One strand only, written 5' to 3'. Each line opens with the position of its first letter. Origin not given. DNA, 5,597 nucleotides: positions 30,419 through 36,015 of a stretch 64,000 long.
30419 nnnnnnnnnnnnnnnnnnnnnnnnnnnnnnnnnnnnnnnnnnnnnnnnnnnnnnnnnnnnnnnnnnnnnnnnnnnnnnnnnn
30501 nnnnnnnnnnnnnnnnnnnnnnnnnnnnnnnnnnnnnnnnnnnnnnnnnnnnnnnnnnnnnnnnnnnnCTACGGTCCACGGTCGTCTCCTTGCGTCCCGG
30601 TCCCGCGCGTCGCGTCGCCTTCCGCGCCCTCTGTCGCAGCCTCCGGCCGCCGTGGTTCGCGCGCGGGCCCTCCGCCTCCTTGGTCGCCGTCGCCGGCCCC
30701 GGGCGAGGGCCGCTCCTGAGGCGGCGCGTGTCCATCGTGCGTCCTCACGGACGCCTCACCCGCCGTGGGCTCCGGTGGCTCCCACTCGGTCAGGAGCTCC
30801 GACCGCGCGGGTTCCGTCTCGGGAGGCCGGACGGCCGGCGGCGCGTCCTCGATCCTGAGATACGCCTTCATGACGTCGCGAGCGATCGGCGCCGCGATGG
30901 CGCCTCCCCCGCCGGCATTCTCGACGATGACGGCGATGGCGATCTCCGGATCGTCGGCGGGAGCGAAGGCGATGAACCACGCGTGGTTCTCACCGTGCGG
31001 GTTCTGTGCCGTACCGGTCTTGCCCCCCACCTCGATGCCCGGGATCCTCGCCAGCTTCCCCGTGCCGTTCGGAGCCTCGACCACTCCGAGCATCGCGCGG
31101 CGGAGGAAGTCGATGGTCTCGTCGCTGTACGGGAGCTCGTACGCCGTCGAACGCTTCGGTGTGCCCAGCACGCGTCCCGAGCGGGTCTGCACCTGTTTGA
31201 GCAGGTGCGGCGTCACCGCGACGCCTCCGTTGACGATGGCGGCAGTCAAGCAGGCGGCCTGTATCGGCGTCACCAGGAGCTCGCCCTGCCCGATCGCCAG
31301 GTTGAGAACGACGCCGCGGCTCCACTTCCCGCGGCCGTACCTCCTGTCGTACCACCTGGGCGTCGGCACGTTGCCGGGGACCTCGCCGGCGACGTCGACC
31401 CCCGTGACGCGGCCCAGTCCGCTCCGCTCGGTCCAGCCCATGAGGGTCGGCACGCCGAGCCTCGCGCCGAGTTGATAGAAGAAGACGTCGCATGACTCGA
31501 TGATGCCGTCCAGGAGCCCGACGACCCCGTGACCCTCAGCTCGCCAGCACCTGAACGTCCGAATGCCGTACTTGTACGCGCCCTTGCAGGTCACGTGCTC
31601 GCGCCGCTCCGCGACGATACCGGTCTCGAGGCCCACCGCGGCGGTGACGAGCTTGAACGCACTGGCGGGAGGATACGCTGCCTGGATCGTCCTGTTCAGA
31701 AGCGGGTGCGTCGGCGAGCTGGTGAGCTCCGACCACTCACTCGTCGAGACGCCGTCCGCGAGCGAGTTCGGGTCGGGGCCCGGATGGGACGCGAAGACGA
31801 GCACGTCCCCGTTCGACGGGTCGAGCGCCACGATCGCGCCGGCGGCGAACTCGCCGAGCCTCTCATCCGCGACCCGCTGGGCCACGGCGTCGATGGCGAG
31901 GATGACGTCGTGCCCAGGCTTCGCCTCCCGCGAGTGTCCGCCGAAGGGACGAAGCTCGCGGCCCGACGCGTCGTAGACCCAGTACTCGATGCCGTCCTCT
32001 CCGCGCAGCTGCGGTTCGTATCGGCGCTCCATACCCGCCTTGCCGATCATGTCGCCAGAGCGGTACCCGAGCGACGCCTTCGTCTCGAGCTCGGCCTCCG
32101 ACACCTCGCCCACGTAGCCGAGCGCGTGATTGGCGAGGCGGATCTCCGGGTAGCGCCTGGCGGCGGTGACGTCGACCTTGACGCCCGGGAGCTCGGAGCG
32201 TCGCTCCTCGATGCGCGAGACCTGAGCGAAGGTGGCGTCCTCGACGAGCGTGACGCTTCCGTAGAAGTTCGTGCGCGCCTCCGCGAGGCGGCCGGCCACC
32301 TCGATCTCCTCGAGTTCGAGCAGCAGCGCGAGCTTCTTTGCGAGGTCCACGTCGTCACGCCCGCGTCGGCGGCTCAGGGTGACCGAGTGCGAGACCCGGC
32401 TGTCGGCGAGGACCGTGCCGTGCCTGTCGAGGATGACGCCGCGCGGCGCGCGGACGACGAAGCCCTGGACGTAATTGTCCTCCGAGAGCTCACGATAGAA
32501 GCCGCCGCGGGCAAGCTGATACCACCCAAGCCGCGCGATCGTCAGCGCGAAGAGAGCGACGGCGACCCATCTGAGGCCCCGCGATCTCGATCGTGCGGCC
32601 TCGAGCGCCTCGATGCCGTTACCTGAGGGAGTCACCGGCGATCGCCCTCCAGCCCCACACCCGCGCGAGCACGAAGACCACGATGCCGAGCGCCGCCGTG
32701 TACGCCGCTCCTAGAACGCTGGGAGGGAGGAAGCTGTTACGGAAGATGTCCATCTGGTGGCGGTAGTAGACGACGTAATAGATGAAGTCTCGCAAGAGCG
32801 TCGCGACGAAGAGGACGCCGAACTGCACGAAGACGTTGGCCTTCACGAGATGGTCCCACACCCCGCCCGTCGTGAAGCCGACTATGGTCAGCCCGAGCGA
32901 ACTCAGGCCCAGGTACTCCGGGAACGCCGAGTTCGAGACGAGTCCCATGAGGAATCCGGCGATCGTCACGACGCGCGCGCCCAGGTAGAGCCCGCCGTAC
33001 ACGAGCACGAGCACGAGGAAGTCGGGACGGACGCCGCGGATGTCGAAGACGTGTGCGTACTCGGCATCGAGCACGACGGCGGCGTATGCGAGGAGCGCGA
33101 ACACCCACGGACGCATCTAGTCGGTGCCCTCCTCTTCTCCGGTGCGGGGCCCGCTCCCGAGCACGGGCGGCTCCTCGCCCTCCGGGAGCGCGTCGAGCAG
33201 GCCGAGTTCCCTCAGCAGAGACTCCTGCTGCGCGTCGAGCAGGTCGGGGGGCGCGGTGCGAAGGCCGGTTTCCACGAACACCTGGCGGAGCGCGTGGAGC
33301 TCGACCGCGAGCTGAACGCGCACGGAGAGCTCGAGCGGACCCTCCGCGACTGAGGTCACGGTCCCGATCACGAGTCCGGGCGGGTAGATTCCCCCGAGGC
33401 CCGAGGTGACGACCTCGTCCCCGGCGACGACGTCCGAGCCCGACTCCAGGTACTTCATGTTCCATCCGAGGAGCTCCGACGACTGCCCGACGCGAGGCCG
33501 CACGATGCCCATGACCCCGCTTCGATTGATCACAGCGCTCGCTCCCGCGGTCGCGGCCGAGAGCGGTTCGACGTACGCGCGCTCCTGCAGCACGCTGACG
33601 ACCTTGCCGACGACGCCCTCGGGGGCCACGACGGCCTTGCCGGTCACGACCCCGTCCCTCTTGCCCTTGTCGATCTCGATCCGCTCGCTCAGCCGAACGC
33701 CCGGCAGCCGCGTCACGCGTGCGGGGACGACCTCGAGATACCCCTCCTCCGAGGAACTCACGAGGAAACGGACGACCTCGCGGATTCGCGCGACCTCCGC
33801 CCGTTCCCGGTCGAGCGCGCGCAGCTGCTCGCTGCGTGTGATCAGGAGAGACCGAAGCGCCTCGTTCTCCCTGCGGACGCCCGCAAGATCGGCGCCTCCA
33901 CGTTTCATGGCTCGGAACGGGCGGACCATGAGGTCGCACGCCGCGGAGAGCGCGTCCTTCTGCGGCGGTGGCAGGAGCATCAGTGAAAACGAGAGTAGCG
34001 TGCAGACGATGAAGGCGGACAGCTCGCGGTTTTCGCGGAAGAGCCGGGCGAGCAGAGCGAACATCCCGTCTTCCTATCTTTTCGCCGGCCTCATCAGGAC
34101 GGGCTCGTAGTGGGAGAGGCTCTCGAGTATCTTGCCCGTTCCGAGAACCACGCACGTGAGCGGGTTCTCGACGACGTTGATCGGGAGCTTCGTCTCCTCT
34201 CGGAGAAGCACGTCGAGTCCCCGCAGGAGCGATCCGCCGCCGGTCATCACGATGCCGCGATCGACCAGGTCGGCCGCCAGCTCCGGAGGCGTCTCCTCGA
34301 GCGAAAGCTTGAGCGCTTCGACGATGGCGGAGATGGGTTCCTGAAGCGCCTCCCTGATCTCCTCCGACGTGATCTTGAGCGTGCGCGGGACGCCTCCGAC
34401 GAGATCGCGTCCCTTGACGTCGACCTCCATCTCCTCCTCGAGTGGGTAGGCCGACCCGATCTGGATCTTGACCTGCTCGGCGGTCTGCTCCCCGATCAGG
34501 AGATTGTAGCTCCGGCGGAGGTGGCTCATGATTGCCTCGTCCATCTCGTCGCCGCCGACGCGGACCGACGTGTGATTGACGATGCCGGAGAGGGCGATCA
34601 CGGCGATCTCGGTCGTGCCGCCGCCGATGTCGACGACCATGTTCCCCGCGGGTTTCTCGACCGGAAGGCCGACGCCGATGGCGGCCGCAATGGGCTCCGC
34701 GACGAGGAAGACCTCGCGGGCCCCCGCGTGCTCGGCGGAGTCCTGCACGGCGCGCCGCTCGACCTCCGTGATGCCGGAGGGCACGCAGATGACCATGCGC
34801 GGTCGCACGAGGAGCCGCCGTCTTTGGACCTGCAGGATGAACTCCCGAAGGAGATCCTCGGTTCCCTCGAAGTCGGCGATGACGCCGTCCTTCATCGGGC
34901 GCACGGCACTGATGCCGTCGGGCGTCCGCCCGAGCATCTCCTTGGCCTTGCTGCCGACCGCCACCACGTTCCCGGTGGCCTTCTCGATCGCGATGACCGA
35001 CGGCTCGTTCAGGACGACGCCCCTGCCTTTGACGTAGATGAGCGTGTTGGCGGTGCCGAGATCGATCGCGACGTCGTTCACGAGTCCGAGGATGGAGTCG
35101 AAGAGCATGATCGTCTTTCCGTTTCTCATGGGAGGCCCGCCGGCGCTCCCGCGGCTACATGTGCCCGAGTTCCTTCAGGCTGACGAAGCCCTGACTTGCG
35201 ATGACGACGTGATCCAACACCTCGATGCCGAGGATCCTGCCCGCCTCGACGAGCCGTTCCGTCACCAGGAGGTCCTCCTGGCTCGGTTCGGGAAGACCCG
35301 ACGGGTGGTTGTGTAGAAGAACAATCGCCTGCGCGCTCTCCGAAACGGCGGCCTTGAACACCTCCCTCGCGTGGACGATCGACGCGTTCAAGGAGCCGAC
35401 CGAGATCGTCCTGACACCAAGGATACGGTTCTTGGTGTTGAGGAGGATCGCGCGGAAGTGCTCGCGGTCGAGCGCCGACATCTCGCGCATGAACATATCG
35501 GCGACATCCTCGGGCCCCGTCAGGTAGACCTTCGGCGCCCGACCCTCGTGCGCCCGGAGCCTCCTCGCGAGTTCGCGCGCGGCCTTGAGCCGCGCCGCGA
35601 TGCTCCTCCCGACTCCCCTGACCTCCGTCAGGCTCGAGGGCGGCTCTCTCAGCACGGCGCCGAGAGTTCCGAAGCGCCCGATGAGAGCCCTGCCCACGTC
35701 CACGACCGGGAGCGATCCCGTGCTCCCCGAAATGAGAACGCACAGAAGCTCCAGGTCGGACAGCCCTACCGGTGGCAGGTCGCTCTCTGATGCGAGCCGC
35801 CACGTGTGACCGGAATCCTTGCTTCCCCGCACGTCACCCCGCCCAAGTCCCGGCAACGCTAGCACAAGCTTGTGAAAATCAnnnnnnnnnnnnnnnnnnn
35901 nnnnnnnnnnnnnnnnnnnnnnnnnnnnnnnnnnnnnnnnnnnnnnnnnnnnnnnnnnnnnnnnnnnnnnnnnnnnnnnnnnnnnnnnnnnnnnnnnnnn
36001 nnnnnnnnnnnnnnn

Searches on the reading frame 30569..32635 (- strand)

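Call 91: search_protein_families(library=ncbifam, proteins=[window:30569-32635:-], max_evalue=1e-10)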
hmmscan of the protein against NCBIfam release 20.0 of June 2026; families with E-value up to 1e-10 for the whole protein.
window:30569-32635:- (688 aa): 17 families
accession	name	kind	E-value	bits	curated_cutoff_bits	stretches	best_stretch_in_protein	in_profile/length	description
TIGR03423.1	pbp2_mrdA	equivalog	2.1e-175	584.6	455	1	21-593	6-591/593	penicillin-binding protein 2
NF008061.0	PRK10795.1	equivalog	1.6e-80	271.5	962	1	27-593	31-613/634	peptidoglycan DD-transpeptidase MrdA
TIGR02214.1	spoVD_pbp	equivalog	5.4e-79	266.2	688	1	25-598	9-560/636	stage V sporulation protein D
NF051842.1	PBP4_5_Efaec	equivalog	1e-55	189.4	700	1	49-577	149-652/668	penicillin-binding protein PBP4(5)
NF000237.1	MECA_PBP2A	equivalog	8e-34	116.9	750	1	60-574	146-636/668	PBP2a family beta-lactam-resistant peptidoglycan transpeptidase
NF033378.1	MECD_PBP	exception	3.1e-31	108.4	1450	1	54-575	142-646/678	PBP2a family beta-lactam-resistant peptidoglycan transpeptidase MecD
NF000410.1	MECA1_pure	exception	1.3e-30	106.2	1480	1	61-576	146-636/666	PBP2a family beta-lactam-resistant peptidoglycan transpeptidase MecA1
NF000409.1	MECA_pure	exception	2e-30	105.9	1490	1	62-575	148-637/668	PBP2a family beta-lactam-resistant peptidoglycan transpeptidase MecA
NF000408.1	MECA2_pure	exception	7.9e-30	103.7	1525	1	52-575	138-637/668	PBP2a family beta-lactam-resistant peptidoglycan transpeptidase MecA2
NF000406.1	MECB_PBP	exception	1.4e-29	103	1450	1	61-574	146-642/674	PBP2a family beta-lactam-resistant peptidoglycan transpeptidase MecB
NF053573.1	PBP2_PenA_Neis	exception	7.9e-26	90.7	1105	1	24-597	35-565/572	peptidoglycan D,D-transpeptidase PBP2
NF000407.1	MECC_PBP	exception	7e-25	87.3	1500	1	153-573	231-632/665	PBP2a family beta-lactam-resistant peptidoglycan transpeptidase MecC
NF038278.1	strep_PBP2B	exception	1e-24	87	975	1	406-593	484-675/678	penicillin-binding protein PBP2B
NF011685.0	PRK15105.1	subfamily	1.5e-16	60.1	737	1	61-601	67-566/588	peptidoglycan glycosyltransferase FtsI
TIGR02074.1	PBP_1a_fam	subfamily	5.9e-15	55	508.75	1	443-592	389-532/535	PBP1A family penicillin-binding protein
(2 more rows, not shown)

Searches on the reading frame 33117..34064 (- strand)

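Call 91: search_protein_families(library=ncbifam, proteins=[window:33117-34064:-], max_evalue=1e-10)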
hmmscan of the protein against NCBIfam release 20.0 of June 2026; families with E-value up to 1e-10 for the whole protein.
window:33117-34064:- (315 aa): 9 families
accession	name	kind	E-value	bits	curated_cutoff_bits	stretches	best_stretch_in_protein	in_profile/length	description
TIGR00219.1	mreC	equivalog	3.4e-29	101.9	92.75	1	61-264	69-270/283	rod shape-determining protein MreC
NF010532.0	PRK13922.9-3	equivalog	1.9e-25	89.5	243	1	6-266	5-261/280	rod shape-determining protein MreC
NF010519.0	PRK13922.13-4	equivalog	5.7e-24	85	505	1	59-264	71-270/406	rod shape-determining protein MreC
NF010527.0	PRK13922.6-2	equivalog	9.7e-20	70.9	289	1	27-264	24-243/249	rod shape-determining protein MreC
NF010512.0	PRK13922.12-1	equivalog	1.1e-16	60.9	336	1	36-264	46-264/287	rod shape-determining protein MreC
NF010533.0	PRK13922.9-5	equivalog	1.1e-15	57.6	384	1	112-259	130-268/345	rod shape-determining protein MreC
NF010524.0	PRK13922.14-4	equivalog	4.3e-15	55.6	332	1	59-264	66-267/270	rod shape-determining protein MreC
NF010520.0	PRK13922.13-5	equivalog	1.9e-13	50.3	343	1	67-265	68-260/263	rod shape-determining protein MreC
NF010510.0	PRK13922.11-5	equivalog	8.5e-13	48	415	1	77-244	82-247/334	rod shape-determining protein MreC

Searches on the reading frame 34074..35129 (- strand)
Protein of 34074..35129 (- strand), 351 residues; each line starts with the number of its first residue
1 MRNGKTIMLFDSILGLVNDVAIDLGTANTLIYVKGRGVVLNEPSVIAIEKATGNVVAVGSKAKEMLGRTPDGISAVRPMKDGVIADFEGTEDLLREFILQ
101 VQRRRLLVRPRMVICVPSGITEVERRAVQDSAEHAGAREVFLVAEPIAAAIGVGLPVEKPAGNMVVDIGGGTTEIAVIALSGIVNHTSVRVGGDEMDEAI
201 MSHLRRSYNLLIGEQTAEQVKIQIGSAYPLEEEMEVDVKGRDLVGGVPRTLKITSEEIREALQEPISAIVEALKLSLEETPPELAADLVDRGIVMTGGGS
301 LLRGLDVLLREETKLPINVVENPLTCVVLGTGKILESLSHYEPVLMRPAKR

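Call 91: search_protein_families(library=ncbifam, proteins=[window:34074-35129:-], max_evalue=1e-10)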
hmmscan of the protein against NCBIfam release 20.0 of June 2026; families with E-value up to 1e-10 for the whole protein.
window:34074-35129:- (351 aa): 12 families
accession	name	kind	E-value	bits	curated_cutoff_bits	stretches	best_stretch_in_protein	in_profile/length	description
NF010539.0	PRK13927.1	subfamily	1.7e-155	517.1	293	1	17-343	6-334/339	rod shape-determining protein MreB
TIGR00904.1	mreB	subfamily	5.1e-152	505.7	365.75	1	18-340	3-331/334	MreB/Mrl family cell shape determining protein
NF010540.1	PRK13929.1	exception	5.1e-125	416.9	515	1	19-340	6-329/334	rod-share determining protein MreBH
NF053558.1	BeeR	equivalog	5.5e-22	78.2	530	1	73-311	65-306/349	BeeR family actin-like protein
NF040964.1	MamK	subfamily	1e-21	77.4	400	1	20-330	3-314/335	MamK family actin-like protein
TIGR01174.1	ftsA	equivalog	2.9e-18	66.1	175.85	1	126-318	161-343/371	cell division protein FtsA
NF003520.0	PRK05183.1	subfamily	7.4e-17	61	620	1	111-299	152-343/621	Fe-S protein assembly chaperone HscA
TIGR01991.1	HscA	equivalog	2.5e-16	59.3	708.55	1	108-299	129-323/600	Fe-S protein assembly chaperone HscA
NF011660.0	PRK15080.1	equivalog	4e-13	49.2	182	1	78-205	63-185/277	ethanolamine utilization protein EutJ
TIGR02350.1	prok_dnaK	equivalog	7.5e-12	44.4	822.55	1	112-208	133-235/596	molecular chaperone DnaK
TIGR02529.1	EutJ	subfamily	2.9e-11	43.3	152.1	1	77-206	29-153/239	ethanolamine utilization protein EutJ family protein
NF001413.0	PRK00290.1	equivalog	3.9e-11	42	648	0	112-208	136-236/625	molecular chaperone DnaK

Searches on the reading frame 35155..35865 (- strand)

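Call 91: search_protein_families(library=ncbifam, proteins=[window:35155-35865:-], max_evalue=1e-10)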
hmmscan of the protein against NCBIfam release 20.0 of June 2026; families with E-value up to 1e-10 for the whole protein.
window:35155-35865:- (236 aa): 2 families
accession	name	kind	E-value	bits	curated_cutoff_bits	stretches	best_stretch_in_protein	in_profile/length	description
NF000642.1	PRK00024.1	equivalog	1e-61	208.3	180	1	35-235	12-211/212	RadC family protein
TIGR00608.1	radc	subfamily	5.4e-55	186.5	133.85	1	35-235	14-217/218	RadC family protein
